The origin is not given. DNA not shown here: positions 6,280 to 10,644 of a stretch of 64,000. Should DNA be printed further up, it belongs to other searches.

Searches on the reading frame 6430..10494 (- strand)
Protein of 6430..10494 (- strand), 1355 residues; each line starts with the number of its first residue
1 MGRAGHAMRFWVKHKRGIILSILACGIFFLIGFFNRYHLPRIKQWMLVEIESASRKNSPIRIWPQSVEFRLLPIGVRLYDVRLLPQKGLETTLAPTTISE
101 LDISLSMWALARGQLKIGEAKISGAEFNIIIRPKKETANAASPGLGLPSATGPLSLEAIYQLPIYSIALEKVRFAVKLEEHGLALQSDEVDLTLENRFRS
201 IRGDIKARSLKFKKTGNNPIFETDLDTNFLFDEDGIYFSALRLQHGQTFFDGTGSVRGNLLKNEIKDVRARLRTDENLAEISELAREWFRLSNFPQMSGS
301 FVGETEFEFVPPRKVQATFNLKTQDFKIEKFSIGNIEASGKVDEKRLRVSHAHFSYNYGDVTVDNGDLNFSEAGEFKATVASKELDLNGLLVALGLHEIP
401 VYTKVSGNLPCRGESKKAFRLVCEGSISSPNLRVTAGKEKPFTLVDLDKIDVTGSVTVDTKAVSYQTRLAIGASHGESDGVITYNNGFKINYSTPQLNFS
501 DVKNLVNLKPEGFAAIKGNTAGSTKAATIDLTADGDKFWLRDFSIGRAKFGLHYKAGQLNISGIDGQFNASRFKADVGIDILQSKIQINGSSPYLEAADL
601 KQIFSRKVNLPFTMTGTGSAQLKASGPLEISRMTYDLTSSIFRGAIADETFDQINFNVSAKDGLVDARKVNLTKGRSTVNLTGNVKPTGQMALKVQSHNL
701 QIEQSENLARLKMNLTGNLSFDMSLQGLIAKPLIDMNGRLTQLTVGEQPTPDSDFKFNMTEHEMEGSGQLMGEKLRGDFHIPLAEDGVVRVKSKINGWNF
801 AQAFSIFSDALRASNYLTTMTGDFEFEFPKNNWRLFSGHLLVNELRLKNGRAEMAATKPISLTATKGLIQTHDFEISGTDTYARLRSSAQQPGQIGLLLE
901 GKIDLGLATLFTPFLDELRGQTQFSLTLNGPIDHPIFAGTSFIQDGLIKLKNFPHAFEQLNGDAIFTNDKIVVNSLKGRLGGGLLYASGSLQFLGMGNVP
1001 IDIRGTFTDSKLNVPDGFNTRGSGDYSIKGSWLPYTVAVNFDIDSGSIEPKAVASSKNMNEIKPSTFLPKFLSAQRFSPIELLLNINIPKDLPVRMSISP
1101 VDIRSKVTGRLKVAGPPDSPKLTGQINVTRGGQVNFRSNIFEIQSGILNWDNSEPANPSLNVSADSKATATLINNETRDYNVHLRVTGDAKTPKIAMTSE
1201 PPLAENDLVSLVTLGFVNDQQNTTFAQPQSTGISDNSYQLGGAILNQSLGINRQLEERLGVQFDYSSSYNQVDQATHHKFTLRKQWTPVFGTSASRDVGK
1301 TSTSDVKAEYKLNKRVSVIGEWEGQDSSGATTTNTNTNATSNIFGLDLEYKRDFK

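Call 29: search_protein_families(library=pfam, proteins=[window:6430-10494:-], max_evalue=0.00001)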
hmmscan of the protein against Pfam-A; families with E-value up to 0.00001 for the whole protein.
window:6430-10494:- (1355 aa): 1 family
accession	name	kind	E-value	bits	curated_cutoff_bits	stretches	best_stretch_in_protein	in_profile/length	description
PF04357.19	TamB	-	2.2e-47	162.6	22.4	1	976-1354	3-381/381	TamB, inner membrane protein subunit of TAM complex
